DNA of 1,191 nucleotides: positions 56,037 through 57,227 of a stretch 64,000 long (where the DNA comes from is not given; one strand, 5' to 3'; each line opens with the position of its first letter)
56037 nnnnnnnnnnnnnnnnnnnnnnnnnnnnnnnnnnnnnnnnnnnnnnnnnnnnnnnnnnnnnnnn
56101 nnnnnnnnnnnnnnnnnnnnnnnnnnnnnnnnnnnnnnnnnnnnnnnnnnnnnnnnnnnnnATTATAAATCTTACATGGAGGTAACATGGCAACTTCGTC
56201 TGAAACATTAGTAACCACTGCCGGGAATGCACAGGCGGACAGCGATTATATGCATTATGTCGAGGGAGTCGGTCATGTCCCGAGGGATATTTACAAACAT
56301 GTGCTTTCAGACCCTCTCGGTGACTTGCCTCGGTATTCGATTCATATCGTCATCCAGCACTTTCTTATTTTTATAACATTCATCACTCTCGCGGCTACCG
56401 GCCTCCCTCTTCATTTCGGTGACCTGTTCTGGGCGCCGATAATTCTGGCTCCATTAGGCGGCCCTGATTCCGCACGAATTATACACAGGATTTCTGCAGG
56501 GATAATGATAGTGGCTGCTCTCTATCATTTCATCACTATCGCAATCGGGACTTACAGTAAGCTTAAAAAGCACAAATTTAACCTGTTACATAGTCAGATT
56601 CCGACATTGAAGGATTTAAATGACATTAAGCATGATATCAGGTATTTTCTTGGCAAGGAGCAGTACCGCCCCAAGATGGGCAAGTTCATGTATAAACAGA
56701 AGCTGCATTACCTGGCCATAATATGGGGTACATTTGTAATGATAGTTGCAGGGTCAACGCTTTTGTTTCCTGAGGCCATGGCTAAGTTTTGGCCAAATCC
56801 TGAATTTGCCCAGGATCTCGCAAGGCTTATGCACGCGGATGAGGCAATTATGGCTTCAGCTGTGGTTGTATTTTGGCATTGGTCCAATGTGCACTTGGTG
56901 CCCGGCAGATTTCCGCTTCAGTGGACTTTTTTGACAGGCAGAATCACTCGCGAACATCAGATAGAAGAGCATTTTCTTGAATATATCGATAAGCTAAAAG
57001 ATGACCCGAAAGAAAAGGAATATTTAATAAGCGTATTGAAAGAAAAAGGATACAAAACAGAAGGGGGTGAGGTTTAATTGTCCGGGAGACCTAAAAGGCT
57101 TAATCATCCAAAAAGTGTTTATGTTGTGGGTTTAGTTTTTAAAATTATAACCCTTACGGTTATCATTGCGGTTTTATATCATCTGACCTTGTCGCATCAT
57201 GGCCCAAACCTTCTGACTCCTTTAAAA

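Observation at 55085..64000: Duplicated three-gene quinol-oxidoreductase-like modules (8-heme c with C-terminal TM / di-heme b / TM-anchored small c)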

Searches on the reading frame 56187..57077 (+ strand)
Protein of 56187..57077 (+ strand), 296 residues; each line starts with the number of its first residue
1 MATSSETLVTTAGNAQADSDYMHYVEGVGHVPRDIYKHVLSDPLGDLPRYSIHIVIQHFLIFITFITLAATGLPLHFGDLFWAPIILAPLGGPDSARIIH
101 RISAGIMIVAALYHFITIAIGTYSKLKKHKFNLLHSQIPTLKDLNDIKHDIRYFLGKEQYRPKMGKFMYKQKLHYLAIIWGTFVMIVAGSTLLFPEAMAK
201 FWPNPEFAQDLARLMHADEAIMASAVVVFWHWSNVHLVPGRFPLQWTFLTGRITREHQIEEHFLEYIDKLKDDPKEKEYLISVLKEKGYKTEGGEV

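Call 4: search_protein_families(library=pfam, proteins=[window:56187-57077:+], max_evalue=0.1)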
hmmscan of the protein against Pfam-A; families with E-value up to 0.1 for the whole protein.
window:56187-57077:+ (296 aa): 2 families
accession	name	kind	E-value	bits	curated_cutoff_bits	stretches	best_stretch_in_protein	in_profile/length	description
PF01292.26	Ni_hydr_CYTB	-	3.1e-07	30.8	30.1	1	49-229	1-156/179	Prokaryotic cytochrome b561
PF14358.11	DUF4405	-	0.00095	20.1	26.7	1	58-117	3-64/66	Domain of unknown function (DUF4405)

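Call 5: search_protein_families(library=ncbifam, proteins=[window:56187-57077:+], max_evalue=0.1)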
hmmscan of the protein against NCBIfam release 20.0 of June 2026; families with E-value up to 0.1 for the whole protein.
window:56187-57077:+ (296 aa): 3 families
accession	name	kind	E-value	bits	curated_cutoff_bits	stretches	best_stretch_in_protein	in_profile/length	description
TIGR01583.1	formate-DH-gamm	equivalog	1.8e-12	47.6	115.85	1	49-262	4-194/204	formate dehydrogenase subunit gamma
NF007558.0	PRK10179.1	equivalog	2.6e-07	30.5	339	1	56-228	16-167/217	formate dehydrogenase-N subunit gamma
NF007924.0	PRK10639.1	equivalog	9.2e-06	25.5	341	1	48-240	8-176/211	formate dehydrogenase cytochrome b556 subunit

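Call 12: find_encoding_contigs(protein=window:56187-57077:+, flank=10000, max_places=6)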
Protein window:56187-57077:+ (296 aa): no gene with exactly this product is on record in the collection.

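Call 13: find_homologous_proteins(query=window:56187-57077:+)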
Query window:56187-57077:+ (296 aa): 1193 proteins with E <= 0.001 among 2072 candidates; the best 120 are listed.
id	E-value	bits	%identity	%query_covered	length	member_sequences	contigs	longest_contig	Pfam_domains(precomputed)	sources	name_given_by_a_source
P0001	2.4e-199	679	100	100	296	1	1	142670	PF01292.27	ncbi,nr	ncbi:MAG: hypothetical protein HY809_02770 [Nitrospirae bacterium]|nr:hypothetical protein [Nitrospi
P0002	6.6e-171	586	84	100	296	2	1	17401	PF01292.27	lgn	-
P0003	5.0e-163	560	80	100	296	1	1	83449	PF01292.27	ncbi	-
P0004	7.9e-157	539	77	100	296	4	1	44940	-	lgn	-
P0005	5.0e-143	494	71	100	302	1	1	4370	-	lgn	-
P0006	5.1e-142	491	72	100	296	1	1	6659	-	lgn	-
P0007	2.7e-141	488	67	100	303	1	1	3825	-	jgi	jgi:cytochrome b subunit of formate dehydrogenase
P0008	2.3e-139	482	69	100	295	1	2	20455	-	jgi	jgi:cytochrome b subunit of formate dehydrogenase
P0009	5.3e-139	481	69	100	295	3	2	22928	PF01292.27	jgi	jgi:cytochrome b subunit of formate dehydrogenase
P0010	6.3e-139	481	70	99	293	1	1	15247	PF01292.27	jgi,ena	-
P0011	1.1e-138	480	67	100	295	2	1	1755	PF01292.27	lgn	-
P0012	1.5e-138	479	69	100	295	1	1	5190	PF14358.12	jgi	jgi:cytochrome b subunit of formate dehydrogenase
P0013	2.5e-138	479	69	100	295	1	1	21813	-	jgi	jgi:thiosulfate reductase cytochrome b subunit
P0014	6.8e-138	477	69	99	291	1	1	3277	PF01292.27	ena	-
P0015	1.6e-137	476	70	98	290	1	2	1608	PF01292.27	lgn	-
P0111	2.6e-130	452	64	99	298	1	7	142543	PF01292.27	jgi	jgi:cytochrome b subunit of formate dehydrogenase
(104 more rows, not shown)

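Call 14: search_solved_structures(query=window:56187-57077:+, max_evalue=1)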
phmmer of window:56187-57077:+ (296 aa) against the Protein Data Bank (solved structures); distinct sequences matched with E-value up to 1: 2.
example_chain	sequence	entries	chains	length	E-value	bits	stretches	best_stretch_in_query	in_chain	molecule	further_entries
1kqf_C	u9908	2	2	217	0.0075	18.9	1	58-238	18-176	FORMATE DEHYDROGENASE, NITRATE-INDUCIBLE, CYTOCHROME B556(FDN) SUBUNIT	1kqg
3c1y_A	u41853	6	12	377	0.36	13.4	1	198-277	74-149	DNA integrity scanning protein disA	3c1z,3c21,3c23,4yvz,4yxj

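Call 22: find_encoding_contigs(protein=P0001, flank=10000, max_places=3)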
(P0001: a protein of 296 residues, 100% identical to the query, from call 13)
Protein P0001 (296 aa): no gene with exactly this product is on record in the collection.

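Call 23: find_encoding_contigs(protein=P0003, flank=10000, max_places=2)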
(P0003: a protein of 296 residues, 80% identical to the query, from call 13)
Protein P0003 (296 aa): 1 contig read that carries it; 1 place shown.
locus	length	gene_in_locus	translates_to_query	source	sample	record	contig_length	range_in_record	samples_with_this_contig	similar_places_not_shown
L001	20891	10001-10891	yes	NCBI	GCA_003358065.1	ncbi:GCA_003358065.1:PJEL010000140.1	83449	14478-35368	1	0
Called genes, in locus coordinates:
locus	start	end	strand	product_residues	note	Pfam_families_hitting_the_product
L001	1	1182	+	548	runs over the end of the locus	PF13145:Rotamase_2, PF00639:Rotamase, PF13616:Rotamase_3 (weak)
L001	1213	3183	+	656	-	-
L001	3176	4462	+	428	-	PF22678:Cytochrom_c_NrfB-like (faint), PF02085:Cytochrom_CIII (faint), PF14522:Cytochrome_C7 (faint), PF09699:Paired_CXXCH_1, PF14537:Cytochrom_c3_2 (weak), PF09699:Paired_CXXCH_1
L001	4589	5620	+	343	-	PF09699:Paired_CXXCH_1 (faint)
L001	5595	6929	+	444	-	PF22113:Mtrc-MtrF_II-IV_dom (faint), PF09699:Paired_CXXCH_1 (faint)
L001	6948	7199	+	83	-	-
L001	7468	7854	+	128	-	PF00072:Response_reg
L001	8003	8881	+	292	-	PF22113:Mtrc-MtrF_II-IV_dom (faint), PF14522:Cytochrome_C7 (faint)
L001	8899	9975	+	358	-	PF14522:Cytochrome_C7 (faint), PF22113:Mtrc-MtrF_II-IV_dom (weak)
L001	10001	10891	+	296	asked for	PF01292:Ni_hydr_CYTB (faint)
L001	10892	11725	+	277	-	PF14522:Cytochrome_C7 (faint)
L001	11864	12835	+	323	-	PF08450:SGL (faint), PF17170:DUF5128, PF25021:TEN_NHL (faint), PF01436:NHL (weak), PF17170:DUF5128 (weak)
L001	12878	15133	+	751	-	PF14522:Cytochrome_C7 (faint), PF14537:Cytochrom_c3_2 (faint), PF22113:Mtrc-MtrF_II-IV_dom (faint), PF22678:Cytochrom_c_NrfB-like (faint), PF09699:Paired_CXXCH_1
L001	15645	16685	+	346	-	PF14522:Cytochrome_C7 (faint)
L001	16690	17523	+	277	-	PF01292:Ni_hydr_CYTB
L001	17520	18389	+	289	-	-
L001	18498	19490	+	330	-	PF08450:SGL (faint), PF17170:DUF5128, PF25021:TEN_NHL (faint), PF01436:NHL (weak), PF17170:DUF5128 (weak)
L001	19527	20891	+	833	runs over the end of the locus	PF14522:Cytochrome_C7 (faint), PF14537:Cytochrom_c3_2 (faint), PF09699:Paired_CXXCH_1, PF22113:Mtrc-MtrF_II-IV_dom (weak), PF09699:Paired_CXXCH_1 (weak), PF22113:Mtrc-MtrF_II-IV_dom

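Call 24: find_encoding_contigs(protein=P0111, flank=10000, max_places=2)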
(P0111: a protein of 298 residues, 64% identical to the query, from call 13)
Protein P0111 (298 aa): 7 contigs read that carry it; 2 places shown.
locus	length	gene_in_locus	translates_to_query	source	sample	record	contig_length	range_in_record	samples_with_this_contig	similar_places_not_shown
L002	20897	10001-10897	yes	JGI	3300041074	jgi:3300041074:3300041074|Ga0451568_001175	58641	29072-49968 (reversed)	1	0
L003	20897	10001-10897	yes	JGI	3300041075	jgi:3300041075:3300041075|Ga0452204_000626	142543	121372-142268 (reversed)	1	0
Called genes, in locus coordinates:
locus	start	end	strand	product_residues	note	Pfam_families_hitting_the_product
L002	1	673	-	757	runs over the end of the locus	-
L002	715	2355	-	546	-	PF14321:DUF4382 (weak), PF02239:Cytochrom_D1 (faint), PF10282:Lactonase (faint), PF21783:YNCE (weak)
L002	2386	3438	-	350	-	PF06739:SBBP (faint), PF06977:SdiA-regulated (faint), PF01436:NHL (faint), PF17170:DUF5128 (faint)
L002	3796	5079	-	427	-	PF22113:Mtrc-MtrF_II-IV_dom (faint), PF14522:Cytochrome_C7 (faint), PF09699:Paired_CXXCH_1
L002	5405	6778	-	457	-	PF00072:Response_reg, PF13191:AAA_16 (weak), PF00158:Sigma54_activat, PF14532:Sigma54_activ_2, PF00004:AAA (weak), PF07728:AAA_5, PF25601:AAA_lid_14, PF02954:HTH_8, +3 more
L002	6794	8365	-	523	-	PF00672:HAMP, PF00512:HisKA, PF02518:HATPase_c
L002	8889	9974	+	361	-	PF14522:Cytochrome_C7 (faint), PF22113:Mtrc-MtrF_II-IV_dom (weak)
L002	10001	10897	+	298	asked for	PF01292:Ni_hydr_CYTB (weak)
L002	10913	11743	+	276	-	PF14522:Cytochrome_C7 (faint)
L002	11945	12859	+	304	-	PF25021:TEN_NHL (faint), PF17170:DUF5128, PF01436:NHL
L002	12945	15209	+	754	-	PF14522:Cytochrome_C7 (faint), PF14537:Cytochrom_c3_2 (faint), PF22678:Cytochrom_c_NrfB-like (faint), PF09699:Paired_CXXCH_1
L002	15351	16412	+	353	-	PF14522:Cytochrome_C7 (faint)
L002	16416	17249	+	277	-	PF01292:Ni_hydr_CYTB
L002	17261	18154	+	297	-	-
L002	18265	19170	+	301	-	-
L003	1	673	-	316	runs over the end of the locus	?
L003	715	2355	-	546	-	PF14321:DUF4382 (weak), PF02239:Cytochrom_D1 (faint), PF10282:Lactonase (faint), PF21783:YNCE (weak)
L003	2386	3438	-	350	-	PF06739:SBBP (faint), PF06977:SdiA-regulated (faint), PF01436:NHL (faint), PF17170:DUF5128 (faint)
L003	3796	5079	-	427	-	PF22113:Mtrc-MtrF_II-IV_dom (faint), PF14522:Cytochrome_C7 (faint), PF09699:Paired_CXXCH_1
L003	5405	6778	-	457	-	PF00072:Response_reg, PF13191:AAA_16 (weak), PF00158:Sigma54_activat, PF14532:Sigma54_activ_2, PF00004:AAA (weak), PF07728:AAA_5, PF25601:AAA_lid_14, PF02954:HTH_8, +3 more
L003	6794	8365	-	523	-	PF00672:HAMP, PF00512:HisKA, PF02518:HATPase_c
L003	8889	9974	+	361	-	PF14522:Cytochrome_C7 (faint), PF22113:Mtrc-MtrF_II-IV_dom (weak)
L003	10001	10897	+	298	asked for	PF01292:Ni_hydr_CYTB (weak)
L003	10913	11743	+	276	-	PF14522:Cytochrome_C7 (faint)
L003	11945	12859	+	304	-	PF25021:TEN_NHL (faint), PF17170:DUF5128, PF01436:NHL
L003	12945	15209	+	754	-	PF14522:Cytochrome_C7 (faint), PF14537:Cytochrom_c3_2 (faint), PF22678:Cytochrom_c_NrfB-like (faint), PF09699:Paired_CXXCH_1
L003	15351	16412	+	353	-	PF14522:Cytochrome_C7 (faint)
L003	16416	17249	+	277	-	PF01292:Ni_hydr_CYTB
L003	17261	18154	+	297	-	-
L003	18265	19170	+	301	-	-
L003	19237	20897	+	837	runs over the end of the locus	PF14522:Cytochrome_C7 (faint), PF14537:Cytochrom_c3_2 (faint), PF09699:Paired_CXXCH_1, PF22113:Mtrc-MtrF_II-IV_dom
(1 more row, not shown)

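Call 26: find_related_loci(query=A1, collection=genome_contigs, flank=8000)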
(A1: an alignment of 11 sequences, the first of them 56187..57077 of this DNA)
Query A1 (296 aa) in genome_contigs; peptide patterns used: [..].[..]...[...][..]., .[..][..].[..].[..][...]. (x = any residue, [..] = any of these).
599 stretches matched a pattern (row limit reached: there are more); 501 encode a relative of the query (tblastn E <= 1e-3); the best 80 are kept; 80 distinct loci.
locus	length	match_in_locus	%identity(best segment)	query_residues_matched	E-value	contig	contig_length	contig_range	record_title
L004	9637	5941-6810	70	1-291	2e-139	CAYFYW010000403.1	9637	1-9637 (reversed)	MAG TPA_asm: uncultured Nitrospirales bacterium isolate ERP108616_co1_63 genome assembly, contig: k119_624446, whole gen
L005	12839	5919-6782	68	1-289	1e-138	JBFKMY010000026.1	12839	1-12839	MAG: Thermodesulfovibrionia bacterium isolate Mix_sand22.2022.08.D.6 k141_3842170_length_12839_cov_9.0000, whole genome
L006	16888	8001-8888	66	1-296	8e-139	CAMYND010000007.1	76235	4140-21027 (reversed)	MAG: Thermodesulfovibrionia bacterium isolate FCS_M_Nitrospinota_09 genome assembly, contig: scaffold_428, whole genome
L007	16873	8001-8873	67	1-292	1e-138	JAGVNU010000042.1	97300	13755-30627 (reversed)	MAG: Thermodesulfovibrionia bacterium isolate DeMMO3_26 c_000000015861, whole genome shotgun sequence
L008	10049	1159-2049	66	1-296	3e-138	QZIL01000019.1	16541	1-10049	MAG: Nitrospiraceae bacterium isolate SURF_66 Ga0104751_1005084, whole genome shotgun sequence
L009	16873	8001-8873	68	1-292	4e-138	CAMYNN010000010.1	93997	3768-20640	MAG: Thermodesulfovibrionia bacterium isolate FO_M_Nitrospinota_07.1 genome assembly, contig: scaffold_222, whole genome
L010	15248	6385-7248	67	1-289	3e-138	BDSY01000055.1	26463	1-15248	Bacterium BMS3Abin06 DNA, contig: NODE_47, whole genome shotgun sequence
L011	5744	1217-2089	66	1-292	3e-137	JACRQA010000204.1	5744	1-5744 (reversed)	MAG: Nitrospirae bacterium isolate NC_groundwater_2001_Pr3_S-0.65um_47_4 SR2-18-Sp65_coassembly_scaffold_518379, whole g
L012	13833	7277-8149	65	1-292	3e-136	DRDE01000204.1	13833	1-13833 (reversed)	MAG TPA_asm: Nitrospirae bacterium isolate HyVt-268 HyVt-268_k295_514216, whole genome shotgun sequence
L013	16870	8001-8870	66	1-291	2e-135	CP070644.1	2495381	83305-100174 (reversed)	MAG: Nitrospiraceae bacterium isolate bin899 chromosome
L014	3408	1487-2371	65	1-296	1e-139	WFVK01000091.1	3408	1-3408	MAG: Nitrospirae bacterium isolate S140_38 k151_218005, whole genome shotgun sequence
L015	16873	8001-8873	66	1-292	1e-134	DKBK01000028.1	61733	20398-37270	MAG TPA_asm: Nitrospiraceae bacterium UBA6902 UBA6902_contig_1750, whole genome shotgun sequence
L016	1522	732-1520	71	1-264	4e-141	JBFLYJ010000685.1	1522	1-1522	MAG: Nitrospirota bacterium isolate MAG082 MAG082_685, whole genome shotgun sequence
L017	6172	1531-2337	68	24-292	3e-130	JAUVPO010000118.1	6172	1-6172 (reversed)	MAG: Deferribacteres bacterium isolate CSMAG_664 CSMAG_664_k127_522997_length_6172_cov_29.9024, whole genome shotgun seq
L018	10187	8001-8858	64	6-294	1e-128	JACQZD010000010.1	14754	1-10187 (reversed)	MAG: Nitrospirae bacterium isolate NC_groundwater_1558_Pr4_S-0.65um_44_7 SR1-18-Sp65_coassembly_scaffold_122386, whole g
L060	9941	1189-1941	35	37-296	6e-43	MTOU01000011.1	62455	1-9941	MAG: Nitrospirae bacterium JdFR-85 JGI24019J35510_1000139, whole genome shotgun sequence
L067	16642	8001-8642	39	49-266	7e-42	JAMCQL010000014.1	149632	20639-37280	MAG: Bacteroidetes bacterium isolate FK_Sedi_A_Bin.46 NODE_97_length_149632_cov_271.692, whole genome shotgun sequence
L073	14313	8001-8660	36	49-277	1e-40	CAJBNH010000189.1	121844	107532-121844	MAG: uncultured Myxococcales bacterium isolate Loc090721-8m_bin-517 genome assembly, contig: bin-517:189/201, whole geno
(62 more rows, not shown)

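Call 42: search_protein_families(library=ncbifam, proteins=[L067:8726-10792:+, L067:6946-7950:+, L067:7947-8729:+, L073:9174-10166:+, L073:8693-9193:+, L060:1901-2452:+, L001:17520-18389:+], max_evalue=0.01)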
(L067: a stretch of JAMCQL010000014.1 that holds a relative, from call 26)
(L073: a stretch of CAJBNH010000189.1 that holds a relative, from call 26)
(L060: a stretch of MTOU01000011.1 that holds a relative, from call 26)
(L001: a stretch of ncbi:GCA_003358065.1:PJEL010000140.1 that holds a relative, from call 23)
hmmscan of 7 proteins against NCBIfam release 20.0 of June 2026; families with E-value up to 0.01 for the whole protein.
L067:8726-10792:+ (688 aa): 10 families
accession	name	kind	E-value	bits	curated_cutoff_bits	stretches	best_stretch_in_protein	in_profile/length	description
TIGR04315.1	octaheme_Shew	subfamily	4.8e-24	85.2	375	1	224-431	70-258/440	tetrathionate reductase family octaheme c-type cytochrome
NF041028.1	decahem_GSU2203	exception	3.8e-07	29.6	325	1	347-423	27-108/317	GSU2203 family decaheme c-type cytochrome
NF040943.1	cytoc3_ExtM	equivalog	9.7e-07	27.5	800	1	225-408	144-310/599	selenite/tellurite reduction operon c-type cytochrome ExtM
TIGR04314.1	methano7heme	equivalog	2.1e-06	26.8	250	1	350-427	210-284/494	methanogenesis multiheme c-type cytochrome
TIGR03508.1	decahem_SO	subfamily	2.2e-05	24.1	192.2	1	226-423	70-248/258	DmsE family decaheme c-type cytochrome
TIGR03153.1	cytochr_NrfH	equivalog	0.0003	20.9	134.2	0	219-312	21-111/138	cytochrome c nitrite reductase small subunit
NF040967.1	cytc_ExtN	equivalog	0.00054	18.9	200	1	296-423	123-231/415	selenite/tellurite reduction operon c-type cytochrome ExtN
NF041198.1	UshA_like_PCGU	equivalog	0.00065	18.4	275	1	355-425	441-510/519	UshA-like (seleno)protein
NF040968.1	FeS_ExtO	equivalog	0.00067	18.6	200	1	296-423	123-231/416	selenite/tellurite reduction operon b-type cytochrome iron-sulfur cluster-binding subunit ExtO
NF008659.0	PRK11659.1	equivalog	0.0066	16.2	184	0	224-364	44-168/188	cytochrome c nitrite reductase pentaheme subunit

L067:6946-7950:+ (334 aa): 3 families
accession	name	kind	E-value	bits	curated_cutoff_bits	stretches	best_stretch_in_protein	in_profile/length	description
TIGR04257.1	nanowire_3heme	domain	7.2e-05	22.9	40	0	187-252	13-67/75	c(7)-type cytochrome triheme domain-containing protein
TIGR01905.1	paired_CXXCH_1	subfamily_domain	0.0028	17.6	25.2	0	138-172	8-38/41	doubled CXXCH domain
NF040886.1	cyt_C_like_Sec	equivalog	0.0059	15.2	250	1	113-171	52-112/423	multiheme c-type cytochrome (seleno)protein ExtKL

L067:7947-8729:+ (260 aa): 4 families
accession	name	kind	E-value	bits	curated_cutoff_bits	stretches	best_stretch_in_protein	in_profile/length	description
TIGR01583.1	formate-DH-gamm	equivalog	4.7e-17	62.6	115.85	1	19-234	4-200/204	formate dehydrogenase subunit gamma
NF007924.0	PRK10639.1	equivalog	3.3e-13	49.9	341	1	14-234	4-201/211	formate dehydrogenase cytochrome b556 subunit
NF007558.0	PRK10179.1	equivalog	5.6e-11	42.5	339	1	15-238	5-207/217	formate dehydrogenase-N subunit gamma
TIGR02125.1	CytB-hydogenase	equivalog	9e-06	25.3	121.5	1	22-196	5-175/212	Ni/Fe-hydrogenase, b-type cytochrome subunit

L073:9174-10166:+ (330 aa): 5 families
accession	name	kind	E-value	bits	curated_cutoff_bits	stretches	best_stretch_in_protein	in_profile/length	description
TIGR03153.1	cytochr_NrfH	equivalog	2e-09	37.6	134.2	1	42-158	21-138/138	cytochrome c nitrite reductase small subunit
NF047727.1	4hemeCytCCctA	equivalog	6.7e-07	29.4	180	1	222-293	31-107/109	tetraheme c-type cytochrome CctA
TIGR03508.1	decahem_SO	subfamily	0.00012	21.7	192.2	0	45-84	66-106/258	DmsE family decaheme c-type cytochrome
NF045713.1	CxxCH_16_HmcA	equivalog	0.00037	19.2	400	0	260-315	341-394/541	sulfate respiration complex hexadecaheme cytochrome HmcA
NF008659.0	PRK11659.1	equivalog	0.0058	16.3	184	1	90-155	21-84/188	cytochrome c nitrite reductase pentaheme subunit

L073:8693-9193:+ (166 aa): 0 families

L060:1901-2452:+ (183 aa): 6 families
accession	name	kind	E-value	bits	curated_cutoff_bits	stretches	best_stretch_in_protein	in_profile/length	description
TIGR04257.1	nanowire_3heme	domain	1.5e-20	73.1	40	1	118-182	11-75/75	c(7)-type cytochrome triheme domain-containing protein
TIGR03146.1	cyt_nit_nrfB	equivalog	0.00026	21.3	166.6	1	42-93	73-122/145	cytochrome c nitrite reductase pentaheme subunit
NF043011.1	CytC7_Geobact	equivalog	0.0027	18.2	120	0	118-182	31-89/89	cytochrome c7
NF008659.0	PRK11659.1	equivalog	0.0043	16.8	184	1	54-93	109-148/188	cytochrome c nitrite reductase pentaheme subunit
NF041286.1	lipo_GerS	equivalog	0.0087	15.5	175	0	8-63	3-50/196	germination lipoprotein GerS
NF045774.1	cytochro_C551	exception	0.0093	15.9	118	1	8-63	2-55/110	cytochrome c551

L001:17520-18389:+ (289 aa): 3 families
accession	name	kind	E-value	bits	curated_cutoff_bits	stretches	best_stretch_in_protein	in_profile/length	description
TIGR04315.1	octaheme_Shew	subfamily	2.5e-08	33.4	375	1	99-160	216-273/440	tetrathionate reductase family octaheme c-type cytochrome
TIGR03507.1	decahem_SO1788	subfamily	0.0021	16.6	209.3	0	77-147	222-286/672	OmcA/MtrC family decaheme c-type cytochrome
TIGR03508.1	decahem_SO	subfamily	0.0048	16.4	192.2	0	104-139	214-250/258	DmsE family decaheme c-type cytochrome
